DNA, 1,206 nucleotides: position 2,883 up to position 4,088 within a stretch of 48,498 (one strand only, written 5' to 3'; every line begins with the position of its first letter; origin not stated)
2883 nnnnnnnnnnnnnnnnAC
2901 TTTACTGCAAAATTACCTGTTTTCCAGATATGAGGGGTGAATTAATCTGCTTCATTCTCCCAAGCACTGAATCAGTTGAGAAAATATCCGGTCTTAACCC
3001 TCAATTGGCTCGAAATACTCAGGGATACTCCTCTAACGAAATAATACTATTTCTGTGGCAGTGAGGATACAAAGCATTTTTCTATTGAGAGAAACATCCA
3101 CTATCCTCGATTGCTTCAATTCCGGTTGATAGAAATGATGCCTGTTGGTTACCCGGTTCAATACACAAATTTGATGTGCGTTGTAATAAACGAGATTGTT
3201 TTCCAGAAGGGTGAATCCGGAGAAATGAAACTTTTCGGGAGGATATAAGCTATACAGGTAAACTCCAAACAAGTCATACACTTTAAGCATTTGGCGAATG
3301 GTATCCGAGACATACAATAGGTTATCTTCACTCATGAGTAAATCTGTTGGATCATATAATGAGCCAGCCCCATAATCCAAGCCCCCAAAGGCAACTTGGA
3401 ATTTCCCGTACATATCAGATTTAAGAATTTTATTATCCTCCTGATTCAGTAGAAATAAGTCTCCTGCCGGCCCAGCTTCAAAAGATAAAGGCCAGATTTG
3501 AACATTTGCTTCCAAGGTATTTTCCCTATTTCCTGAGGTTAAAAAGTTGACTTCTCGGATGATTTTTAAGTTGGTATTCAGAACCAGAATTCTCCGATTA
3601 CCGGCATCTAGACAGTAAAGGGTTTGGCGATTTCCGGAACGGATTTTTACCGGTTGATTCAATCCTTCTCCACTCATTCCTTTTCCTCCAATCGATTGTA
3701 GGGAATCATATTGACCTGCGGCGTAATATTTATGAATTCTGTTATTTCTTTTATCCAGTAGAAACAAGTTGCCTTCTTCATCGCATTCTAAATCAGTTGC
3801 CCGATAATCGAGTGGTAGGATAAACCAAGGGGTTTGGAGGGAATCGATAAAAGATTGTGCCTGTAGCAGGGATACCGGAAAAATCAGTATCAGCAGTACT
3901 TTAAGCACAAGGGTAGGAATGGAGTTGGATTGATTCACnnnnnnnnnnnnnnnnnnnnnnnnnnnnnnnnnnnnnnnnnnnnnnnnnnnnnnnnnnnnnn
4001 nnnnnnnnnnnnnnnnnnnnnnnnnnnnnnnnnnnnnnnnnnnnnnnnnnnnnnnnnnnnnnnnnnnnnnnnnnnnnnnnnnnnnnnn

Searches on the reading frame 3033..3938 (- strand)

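Call 84: search_protein_families(library=pfam, proteins=[window:3033-3938:-], max_evalue=0.001)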
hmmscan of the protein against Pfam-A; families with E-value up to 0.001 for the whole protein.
window:3033-3938:- (301 aa): 1 family
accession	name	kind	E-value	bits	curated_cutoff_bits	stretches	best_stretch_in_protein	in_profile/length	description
PF01436.27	NHL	-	0.00014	22.1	20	0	54-71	11-28/28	NHL repeat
